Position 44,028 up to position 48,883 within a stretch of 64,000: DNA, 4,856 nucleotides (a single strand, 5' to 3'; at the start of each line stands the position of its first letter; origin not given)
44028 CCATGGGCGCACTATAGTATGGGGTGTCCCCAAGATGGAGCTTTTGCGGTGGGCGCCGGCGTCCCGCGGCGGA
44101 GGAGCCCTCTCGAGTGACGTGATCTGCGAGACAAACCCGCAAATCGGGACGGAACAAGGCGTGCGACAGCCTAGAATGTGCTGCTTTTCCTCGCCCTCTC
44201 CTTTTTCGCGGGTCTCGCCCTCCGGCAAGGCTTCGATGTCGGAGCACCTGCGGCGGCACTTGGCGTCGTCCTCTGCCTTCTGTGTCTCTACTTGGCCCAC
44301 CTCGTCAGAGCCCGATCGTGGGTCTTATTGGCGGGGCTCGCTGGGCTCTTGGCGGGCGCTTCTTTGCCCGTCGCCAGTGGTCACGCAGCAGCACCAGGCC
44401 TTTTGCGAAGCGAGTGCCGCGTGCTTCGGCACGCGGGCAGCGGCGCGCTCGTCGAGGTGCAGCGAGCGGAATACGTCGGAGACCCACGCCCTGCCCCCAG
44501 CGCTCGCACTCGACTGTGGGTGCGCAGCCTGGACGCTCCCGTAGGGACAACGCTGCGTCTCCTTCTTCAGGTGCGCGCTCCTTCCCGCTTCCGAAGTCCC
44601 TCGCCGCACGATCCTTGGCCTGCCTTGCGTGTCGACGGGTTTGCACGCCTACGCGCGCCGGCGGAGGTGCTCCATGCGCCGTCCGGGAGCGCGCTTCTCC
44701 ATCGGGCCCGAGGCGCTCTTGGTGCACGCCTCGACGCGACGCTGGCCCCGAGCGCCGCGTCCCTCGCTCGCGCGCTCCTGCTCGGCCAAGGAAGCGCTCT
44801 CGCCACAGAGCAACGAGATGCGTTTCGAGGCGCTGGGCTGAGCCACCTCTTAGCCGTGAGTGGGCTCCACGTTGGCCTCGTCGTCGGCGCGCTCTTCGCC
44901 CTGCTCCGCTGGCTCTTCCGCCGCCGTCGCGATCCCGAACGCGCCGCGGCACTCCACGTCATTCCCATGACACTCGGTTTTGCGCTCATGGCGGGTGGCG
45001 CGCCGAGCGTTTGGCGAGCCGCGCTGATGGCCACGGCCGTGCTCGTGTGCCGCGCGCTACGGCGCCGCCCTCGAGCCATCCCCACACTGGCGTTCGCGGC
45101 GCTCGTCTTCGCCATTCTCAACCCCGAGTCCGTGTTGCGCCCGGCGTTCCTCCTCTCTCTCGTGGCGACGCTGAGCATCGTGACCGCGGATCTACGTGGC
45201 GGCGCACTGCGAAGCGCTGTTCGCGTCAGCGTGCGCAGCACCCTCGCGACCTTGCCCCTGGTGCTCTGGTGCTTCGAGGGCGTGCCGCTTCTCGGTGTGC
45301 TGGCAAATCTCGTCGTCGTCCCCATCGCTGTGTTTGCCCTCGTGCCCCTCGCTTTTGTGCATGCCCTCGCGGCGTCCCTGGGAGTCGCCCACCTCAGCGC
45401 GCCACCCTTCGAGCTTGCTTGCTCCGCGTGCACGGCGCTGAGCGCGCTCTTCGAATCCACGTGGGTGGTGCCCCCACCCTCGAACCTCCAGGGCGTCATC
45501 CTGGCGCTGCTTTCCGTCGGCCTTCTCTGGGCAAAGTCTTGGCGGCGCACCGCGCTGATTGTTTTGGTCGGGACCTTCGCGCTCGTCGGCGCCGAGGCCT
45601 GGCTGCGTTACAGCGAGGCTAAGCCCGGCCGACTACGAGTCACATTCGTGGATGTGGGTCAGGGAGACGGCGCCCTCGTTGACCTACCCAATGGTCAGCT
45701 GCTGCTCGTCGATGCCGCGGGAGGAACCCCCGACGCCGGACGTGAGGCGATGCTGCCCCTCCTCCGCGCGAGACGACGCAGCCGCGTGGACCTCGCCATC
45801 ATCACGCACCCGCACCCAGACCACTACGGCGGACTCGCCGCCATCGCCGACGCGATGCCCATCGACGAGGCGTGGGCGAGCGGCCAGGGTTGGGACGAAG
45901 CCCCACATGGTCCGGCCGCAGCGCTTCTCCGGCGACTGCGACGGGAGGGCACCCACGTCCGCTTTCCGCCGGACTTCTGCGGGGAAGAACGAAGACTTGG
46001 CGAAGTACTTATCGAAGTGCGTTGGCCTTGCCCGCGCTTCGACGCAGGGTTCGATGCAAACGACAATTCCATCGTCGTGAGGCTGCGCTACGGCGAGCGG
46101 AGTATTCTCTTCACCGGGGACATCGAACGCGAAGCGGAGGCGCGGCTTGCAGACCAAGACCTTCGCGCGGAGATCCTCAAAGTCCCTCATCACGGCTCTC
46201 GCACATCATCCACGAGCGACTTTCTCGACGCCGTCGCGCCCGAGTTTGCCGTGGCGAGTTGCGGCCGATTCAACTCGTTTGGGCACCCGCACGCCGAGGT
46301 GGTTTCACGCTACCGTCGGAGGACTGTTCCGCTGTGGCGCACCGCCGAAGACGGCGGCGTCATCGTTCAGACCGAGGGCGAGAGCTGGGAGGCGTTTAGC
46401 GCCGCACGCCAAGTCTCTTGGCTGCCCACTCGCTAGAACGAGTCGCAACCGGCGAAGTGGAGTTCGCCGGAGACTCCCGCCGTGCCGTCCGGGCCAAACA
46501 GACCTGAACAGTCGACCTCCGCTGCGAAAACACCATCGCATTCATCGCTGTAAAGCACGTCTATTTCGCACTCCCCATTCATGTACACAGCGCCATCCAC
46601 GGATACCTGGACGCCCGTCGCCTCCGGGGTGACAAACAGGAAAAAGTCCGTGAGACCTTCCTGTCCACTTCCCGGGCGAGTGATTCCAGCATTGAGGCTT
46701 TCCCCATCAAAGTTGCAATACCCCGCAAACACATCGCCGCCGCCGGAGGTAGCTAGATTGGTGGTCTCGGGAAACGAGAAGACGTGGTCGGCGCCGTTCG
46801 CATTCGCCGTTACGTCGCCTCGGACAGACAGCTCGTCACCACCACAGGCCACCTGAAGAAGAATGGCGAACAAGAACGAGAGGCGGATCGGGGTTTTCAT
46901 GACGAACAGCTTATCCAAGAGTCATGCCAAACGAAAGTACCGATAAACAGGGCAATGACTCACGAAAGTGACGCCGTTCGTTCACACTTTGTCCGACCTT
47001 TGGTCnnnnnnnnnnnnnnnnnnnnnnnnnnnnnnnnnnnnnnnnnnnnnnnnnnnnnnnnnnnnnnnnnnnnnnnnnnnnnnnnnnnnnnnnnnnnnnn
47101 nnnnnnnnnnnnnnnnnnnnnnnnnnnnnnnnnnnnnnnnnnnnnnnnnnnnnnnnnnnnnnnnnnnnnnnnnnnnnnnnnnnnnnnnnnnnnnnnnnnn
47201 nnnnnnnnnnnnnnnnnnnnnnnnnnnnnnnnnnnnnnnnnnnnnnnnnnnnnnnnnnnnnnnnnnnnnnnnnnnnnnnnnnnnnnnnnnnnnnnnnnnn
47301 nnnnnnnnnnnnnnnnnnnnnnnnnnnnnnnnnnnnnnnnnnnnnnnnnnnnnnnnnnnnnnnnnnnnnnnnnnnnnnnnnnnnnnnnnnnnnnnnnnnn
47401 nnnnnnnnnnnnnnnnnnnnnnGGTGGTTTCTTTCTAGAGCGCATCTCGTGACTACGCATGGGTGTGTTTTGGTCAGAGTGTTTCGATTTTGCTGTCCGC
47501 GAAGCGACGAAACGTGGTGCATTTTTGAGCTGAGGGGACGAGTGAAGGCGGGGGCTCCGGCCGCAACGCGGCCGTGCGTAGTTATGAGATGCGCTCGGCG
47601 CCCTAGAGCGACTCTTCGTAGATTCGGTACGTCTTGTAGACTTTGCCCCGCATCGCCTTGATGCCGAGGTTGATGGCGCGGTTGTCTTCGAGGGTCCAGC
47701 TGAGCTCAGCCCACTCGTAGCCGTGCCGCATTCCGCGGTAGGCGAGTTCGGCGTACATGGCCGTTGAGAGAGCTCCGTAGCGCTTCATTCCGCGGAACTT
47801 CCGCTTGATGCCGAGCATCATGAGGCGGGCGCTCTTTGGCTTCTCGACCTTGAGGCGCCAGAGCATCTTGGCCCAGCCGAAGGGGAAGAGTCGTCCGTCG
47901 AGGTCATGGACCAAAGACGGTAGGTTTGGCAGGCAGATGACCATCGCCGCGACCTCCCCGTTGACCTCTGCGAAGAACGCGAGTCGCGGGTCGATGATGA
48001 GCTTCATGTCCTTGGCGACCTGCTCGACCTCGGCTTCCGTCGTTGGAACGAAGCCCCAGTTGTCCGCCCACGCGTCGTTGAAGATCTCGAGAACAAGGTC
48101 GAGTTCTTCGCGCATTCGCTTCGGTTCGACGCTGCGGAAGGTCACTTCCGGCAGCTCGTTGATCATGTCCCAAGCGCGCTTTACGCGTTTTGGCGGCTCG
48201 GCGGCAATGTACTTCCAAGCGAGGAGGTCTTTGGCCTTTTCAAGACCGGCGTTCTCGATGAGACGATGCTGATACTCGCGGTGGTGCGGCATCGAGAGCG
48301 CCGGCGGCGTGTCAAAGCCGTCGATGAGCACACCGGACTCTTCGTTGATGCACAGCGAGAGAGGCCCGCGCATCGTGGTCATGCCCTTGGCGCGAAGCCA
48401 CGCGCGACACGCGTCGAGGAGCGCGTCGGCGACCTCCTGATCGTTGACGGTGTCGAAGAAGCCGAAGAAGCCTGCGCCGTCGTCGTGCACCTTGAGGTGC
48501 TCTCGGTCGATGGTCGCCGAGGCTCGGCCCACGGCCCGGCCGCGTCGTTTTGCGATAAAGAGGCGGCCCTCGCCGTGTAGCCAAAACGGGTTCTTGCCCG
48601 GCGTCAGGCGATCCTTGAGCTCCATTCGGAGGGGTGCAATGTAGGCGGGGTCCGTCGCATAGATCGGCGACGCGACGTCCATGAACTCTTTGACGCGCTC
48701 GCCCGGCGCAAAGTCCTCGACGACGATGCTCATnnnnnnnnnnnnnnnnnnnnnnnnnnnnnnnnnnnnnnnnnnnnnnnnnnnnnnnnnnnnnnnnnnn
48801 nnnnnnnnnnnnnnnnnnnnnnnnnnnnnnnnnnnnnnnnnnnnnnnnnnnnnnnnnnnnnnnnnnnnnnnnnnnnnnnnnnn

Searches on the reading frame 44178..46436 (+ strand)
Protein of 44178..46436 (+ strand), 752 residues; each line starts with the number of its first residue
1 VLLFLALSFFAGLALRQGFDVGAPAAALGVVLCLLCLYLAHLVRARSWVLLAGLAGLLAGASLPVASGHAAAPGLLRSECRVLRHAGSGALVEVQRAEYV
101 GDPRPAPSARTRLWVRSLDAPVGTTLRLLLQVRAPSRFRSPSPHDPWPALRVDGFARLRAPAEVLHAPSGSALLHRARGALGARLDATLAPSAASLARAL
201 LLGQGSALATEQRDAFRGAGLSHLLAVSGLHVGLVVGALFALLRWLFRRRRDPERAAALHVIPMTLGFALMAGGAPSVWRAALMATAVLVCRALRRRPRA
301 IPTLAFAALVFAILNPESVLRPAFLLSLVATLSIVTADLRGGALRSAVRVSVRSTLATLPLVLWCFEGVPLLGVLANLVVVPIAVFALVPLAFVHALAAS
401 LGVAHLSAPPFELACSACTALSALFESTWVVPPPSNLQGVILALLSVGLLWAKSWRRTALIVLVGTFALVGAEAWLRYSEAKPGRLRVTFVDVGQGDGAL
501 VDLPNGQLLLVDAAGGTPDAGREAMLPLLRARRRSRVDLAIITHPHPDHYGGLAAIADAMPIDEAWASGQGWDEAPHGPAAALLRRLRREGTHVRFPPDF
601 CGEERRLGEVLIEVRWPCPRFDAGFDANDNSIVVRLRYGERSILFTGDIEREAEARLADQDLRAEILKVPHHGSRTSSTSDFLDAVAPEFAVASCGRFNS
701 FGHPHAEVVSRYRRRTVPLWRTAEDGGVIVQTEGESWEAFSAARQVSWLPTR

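Call 24: search_protein_families(library=pfam, proteins=[window:44178-46436:+])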
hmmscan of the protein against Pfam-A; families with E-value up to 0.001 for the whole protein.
window:44178-46436:+ (752 aa): 3 families
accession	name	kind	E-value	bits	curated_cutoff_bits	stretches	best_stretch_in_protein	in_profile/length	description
PF03772.21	Competence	-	3e-49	168.2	23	1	200-452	1-267/270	Competence protein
PF00753.33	Lactamase_B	-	1.6e-17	64.5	22.7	1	493-696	3-195/196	Metallo-beta-lactamase superfamily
PF12706.13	Lactamase_B_2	-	0.00012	22.2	27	1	525-650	15-144/200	Beta-lactamase superfamily domain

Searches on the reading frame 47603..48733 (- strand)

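Call 24: search_protein_families(library=pfam, proteins=[window:47603-48733:-])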
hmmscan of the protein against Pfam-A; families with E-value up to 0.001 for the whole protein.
window:47603-48733:- (376 aa): 1 family
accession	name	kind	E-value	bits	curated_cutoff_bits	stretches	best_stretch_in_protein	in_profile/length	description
PF00583.31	Acetyltransf_1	-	0.00034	21.3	20.7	0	49-119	26-94/116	Acetyltransferase (GNAT) family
